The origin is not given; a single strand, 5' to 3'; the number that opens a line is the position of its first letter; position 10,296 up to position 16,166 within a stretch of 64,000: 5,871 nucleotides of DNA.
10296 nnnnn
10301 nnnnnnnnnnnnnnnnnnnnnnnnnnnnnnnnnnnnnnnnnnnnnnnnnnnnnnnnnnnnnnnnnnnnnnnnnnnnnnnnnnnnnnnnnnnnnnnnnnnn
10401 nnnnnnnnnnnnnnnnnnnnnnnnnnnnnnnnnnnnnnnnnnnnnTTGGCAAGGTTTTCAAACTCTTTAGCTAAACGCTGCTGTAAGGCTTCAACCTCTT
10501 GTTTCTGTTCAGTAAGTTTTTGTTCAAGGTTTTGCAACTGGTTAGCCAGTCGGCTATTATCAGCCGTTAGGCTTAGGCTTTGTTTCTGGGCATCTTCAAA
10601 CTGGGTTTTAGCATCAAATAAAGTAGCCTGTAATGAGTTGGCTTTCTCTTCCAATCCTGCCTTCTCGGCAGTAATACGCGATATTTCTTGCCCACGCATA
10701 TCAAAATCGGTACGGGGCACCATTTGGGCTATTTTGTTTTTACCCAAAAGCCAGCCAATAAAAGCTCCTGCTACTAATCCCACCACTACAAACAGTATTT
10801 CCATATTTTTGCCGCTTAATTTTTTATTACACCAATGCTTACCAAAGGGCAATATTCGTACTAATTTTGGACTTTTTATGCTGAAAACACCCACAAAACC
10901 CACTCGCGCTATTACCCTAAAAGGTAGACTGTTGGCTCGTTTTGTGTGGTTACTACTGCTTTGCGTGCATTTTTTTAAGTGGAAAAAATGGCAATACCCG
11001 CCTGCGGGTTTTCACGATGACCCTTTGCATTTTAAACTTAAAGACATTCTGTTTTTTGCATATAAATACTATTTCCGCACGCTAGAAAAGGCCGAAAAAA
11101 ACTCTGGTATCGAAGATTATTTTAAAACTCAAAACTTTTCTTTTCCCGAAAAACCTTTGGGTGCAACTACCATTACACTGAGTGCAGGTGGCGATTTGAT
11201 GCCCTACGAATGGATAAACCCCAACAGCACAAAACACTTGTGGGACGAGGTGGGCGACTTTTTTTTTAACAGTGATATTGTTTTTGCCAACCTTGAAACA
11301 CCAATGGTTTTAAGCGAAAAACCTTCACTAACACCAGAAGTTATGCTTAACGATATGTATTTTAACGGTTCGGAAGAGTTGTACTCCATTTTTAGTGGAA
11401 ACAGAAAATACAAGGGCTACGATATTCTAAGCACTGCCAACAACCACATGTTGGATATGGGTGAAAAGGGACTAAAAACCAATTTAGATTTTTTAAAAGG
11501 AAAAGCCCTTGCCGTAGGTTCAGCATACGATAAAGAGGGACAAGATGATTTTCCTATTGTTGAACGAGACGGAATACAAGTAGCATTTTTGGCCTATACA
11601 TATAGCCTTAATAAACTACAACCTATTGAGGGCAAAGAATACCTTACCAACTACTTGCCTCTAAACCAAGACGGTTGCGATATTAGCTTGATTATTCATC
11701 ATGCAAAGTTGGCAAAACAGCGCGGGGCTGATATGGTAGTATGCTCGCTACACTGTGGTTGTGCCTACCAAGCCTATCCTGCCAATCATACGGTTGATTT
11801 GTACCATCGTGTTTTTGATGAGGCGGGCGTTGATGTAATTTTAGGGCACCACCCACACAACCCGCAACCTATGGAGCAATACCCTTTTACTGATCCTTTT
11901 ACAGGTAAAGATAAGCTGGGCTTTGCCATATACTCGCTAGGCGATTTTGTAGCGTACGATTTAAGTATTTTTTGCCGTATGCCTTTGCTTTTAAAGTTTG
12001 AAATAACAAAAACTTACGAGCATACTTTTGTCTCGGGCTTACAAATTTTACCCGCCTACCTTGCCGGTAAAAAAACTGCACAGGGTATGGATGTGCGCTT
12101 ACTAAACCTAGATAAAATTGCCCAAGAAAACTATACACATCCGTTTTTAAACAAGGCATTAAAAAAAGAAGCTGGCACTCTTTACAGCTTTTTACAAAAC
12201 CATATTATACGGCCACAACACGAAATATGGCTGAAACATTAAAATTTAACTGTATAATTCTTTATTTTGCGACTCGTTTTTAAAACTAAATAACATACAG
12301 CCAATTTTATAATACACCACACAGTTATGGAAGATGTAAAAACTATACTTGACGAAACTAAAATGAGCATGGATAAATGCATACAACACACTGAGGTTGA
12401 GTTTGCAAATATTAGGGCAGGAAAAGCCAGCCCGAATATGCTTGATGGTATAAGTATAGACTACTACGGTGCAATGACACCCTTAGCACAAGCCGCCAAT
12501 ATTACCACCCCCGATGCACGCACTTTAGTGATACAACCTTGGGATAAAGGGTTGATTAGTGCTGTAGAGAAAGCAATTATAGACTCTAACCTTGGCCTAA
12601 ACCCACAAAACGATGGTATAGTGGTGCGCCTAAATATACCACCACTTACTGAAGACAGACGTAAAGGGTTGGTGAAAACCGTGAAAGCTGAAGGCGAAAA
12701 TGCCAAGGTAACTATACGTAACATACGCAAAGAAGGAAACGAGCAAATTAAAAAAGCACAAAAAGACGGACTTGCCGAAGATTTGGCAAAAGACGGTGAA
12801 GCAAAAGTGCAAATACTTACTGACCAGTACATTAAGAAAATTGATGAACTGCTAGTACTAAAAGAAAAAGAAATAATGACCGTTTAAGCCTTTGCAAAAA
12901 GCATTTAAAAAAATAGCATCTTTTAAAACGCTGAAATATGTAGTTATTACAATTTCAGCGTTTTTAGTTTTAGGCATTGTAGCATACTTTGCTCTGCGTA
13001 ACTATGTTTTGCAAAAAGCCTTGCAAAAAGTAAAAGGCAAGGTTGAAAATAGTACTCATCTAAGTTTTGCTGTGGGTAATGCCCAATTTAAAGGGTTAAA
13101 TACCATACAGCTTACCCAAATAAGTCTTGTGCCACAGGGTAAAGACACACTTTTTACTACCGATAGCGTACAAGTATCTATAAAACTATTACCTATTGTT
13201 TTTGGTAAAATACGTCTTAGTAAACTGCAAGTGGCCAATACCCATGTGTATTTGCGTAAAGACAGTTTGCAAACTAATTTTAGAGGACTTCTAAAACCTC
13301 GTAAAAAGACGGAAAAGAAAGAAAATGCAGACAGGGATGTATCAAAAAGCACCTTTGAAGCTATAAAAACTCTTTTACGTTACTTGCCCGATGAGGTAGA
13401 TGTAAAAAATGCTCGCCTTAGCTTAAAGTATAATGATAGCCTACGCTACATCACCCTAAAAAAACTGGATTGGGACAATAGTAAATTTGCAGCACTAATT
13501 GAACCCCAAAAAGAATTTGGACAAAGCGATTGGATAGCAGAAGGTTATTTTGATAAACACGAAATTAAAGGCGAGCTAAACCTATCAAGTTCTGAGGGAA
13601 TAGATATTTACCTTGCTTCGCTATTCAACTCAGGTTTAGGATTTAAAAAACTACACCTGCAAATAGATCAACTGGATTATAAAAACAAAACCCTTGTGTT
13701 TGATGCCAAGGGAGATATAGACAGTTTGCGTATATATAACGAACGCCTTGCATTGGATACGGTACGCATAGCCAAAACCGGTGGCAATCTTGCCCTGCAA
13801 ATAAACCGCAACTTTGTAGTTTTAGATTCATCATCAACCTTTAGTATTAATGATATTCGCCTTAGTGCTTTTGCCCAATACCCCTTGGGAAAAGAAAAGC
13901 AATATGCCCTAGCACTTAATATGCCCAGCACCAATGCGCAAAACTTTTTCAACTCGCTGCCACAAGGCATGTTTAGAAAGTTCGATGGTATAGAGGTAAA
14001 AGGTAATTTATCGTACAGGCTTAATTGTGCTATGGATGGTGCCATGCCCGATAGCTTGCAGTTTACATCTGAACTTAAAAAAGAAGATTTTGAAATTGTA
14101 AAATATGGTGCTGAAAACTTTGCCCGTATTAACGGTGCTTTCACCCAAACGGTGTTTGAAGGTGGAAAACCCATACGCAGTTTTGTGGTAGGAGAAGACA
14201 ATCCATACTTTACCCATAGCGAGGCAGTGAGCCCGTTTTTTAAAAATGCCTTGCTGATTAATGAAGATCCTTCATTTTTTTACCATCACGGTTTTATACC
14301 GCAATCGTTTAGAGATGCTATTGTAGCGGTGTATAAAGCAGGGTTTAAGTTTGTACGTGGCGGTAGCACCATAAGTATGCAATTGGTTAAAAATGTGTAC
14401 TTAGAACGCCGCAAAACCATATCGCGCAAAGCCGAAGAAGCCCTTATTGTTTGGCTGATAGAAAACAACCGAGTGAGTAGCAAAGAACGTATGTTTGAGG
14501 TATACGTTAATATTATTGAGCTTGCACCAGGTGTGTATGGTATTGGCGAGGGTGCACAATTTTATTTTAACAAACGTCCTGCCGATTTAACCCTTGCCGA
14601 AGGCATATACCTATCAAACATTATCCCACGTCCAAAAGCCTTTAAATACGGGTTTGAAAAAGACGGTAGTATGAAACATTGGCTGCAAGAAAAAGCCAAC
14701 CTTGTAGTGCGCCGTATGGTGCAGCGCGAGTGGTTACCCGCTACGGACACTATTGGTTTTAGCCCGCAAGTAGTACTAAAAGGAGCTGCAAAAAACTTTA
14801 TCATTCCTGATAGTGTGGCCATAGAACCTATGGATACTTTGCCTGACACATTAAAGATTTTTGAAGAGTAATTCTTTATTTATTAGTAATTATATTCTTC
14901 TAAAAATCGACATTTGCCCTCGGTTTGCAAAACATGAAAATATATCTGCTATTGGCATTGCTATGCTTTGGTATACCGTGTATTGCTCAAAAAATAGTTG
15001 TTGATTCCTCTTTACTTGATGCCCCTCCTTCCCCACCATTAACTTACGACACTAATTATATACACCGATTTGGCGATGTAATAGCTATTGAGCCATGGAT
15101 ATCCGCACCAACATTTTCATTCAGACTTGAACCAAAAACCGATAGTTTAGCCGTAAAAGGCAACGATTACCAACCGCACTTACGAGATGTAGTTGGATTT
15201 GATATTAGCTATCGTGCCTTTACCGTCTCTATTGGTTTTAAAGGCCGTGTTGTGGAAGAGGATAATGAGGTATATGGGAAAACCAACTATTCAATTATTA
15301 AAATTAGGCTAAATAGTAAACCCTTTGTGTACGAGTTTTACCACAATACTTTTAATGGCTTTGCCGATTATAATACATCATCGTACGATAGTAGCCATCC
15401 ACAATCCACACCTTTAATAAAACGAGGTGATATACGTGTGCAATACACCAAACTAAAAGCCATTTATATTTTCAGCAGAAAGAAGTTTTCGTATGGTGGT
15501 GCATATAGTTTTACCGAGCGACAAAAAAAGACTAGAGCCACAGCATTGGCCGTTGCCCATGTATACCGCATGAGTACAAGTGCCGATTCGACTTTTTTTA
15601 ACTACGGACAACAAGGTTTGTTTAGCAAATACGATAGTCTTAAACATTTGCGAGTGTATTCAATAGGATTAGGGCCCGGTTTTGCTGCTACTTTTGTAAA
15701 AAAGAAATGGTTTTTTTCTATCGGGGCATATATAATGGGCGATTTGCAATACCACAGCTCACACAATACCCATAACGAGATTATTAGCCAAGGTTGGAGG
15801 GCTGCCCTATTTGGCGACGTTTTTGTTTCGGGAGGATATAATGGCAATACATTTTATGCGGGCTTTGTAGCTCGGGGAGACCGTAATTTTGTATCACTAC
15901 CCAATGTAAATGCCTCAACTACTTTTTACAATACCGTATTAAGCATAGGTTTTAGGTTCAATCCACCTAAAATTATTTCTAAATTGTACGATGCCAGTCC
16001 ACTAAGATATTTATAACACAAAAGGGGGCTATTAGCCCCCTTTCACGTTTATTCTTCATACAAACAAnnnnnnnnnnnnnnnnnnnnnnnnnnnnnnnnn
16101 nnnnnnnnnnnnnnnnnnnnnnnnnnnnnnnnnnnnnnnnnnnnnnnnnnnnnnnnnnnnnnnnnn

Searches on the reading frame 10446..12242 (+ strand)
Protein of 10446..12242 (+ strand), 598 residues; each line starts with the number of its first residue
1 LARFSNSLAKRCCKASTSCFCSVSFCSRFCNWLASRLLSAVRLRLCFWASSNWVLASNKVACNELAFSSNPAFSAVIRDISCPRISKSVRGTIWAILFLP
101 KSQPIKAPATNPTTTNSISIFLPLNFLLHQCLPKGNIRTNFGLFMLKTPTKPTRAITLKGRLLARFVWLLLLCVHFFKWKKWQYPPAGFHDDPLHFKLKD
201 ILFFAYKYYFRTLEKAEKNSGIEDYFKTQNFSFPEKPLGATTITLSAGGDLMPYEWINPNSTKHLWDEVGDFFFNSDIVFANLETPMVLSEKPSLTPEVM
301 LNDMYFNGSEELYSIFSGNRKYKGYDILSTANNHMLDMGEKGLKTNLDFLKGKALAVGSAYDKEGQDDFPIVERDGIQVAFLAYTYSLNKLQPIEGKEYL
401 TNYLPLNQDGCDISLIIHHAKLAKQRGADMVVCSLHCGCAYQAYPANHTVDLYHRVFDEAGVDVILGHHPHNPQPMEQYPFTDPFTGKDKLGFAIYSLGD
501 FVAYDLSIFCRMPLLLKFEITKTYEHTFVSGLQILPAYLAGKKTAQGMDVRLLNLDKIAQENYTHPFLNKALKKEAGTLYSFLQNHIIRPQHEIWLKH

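Call 71: search_protein_families(library=pfam, proteins=[window:10446-12242:+], max_evalue=0.0001)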
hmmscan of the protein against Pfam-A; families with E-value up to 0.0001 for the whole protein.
window:10446-12242:+ (598 aa): 1 family
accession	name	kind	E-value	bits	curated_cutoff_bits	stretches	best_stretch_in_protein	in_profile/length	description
PF09587.15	PGA_cap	-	1.5e-44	152.8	27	1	244-503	1-253/255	Bacterial capsule synthesis protein PGA_cap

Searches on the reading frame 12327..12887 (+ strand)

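Call 71: search_protein_families(library=pfam, proteins=[window:12327-12887:+], max_evalue=0.0001)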
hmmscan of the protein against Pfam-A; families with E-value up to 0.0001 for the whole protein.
window:12327-12887:+ (186 aa): 1 family
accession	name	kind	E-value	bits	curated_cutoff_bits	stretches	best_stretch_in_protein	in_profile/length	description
PF01765.24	RRF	-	6.7e-66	221.6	29.7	1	24-184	3-164/164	Ribosome recycling factor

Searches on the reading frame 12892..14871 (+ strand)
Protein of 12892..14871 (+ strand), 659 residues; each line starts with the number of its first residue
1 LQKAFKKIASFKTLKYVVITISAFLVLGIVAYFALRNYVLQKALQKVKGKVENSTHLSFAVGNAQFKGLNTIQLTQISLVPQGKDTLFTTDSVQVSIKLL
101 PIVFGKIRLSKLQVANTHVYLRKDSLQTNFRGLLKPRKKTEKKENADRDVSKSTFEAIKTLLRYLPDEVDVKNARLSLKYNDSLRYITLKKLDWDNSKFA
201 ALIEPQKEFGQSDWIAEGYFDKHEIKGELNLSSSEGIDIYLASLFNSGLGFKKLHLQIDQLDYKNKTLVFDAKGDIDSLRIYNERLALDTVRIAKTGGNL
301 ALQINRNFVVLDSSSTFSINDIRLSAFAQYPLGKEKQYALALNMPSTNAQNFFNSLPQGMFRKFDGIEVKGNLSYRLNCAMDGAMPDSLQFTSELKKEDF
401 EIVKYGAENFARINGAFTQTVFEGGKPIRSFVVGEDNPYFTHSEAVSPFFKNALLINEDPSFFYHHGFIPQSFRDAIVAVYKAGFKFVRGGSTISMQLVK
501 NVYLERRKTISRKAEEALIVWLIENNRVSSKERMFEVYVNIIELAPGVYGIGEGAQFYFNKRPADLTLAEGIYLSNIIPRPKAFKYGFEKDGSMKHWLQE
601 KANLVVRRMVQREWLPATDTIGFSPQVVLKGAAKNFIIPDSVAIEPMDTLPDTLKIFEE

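Call 71: search_protein_families(library=pfam, proteins=[window:12892-14871:+], max_evalue=0.0001)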
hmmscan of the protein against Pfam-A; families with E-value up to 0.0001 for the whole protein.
window:12892-14871:+ (659 aa): 2 families
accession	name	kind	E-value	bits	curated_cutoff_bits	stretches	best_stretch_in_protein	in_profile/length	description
PF00912.28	Transgly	-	4.1e-38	131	27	1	428-609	5-177/178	Transglycosylase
PF05359.17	DUF748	-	7.5e-07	28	50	1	10-176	10-164/1037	Domain of Unknown Function (DUF748)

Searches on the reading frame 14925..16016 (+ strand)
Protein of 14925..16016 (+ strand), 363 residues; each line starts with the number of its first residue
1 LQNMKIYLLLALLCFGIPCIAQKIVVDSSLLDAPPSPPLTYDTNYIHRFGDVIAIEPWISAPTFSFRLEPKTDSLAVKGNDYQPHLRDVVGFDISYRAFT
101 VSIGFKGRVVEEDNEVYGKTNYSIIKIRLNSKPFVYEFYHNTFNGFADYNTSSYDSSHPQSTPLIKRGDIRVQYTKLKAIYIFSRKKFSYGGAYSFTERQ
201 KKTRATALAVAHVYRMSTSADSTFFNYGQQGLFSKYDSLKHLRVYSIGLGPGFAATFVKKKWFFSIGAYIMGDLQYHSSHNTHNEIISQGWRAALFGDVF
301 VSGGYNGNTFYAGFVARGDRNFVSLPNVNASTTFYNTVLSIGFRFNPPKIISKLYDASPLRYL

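Call 71: search_protein_families(library=pfam, proteins=[window:14925-16016:+], max_evalue=0.0001)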
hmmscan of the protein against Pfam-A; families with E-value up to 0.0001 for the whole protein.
window:14925-16016:+ (363 aa): 1 family
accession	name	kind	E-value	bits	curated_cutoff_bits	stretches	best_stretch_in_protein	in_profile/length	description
PF14391.12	DUF4421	-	9.5e-34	117.7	32.1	1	40-345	1-302/302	Domain of unknown function (DUF4421)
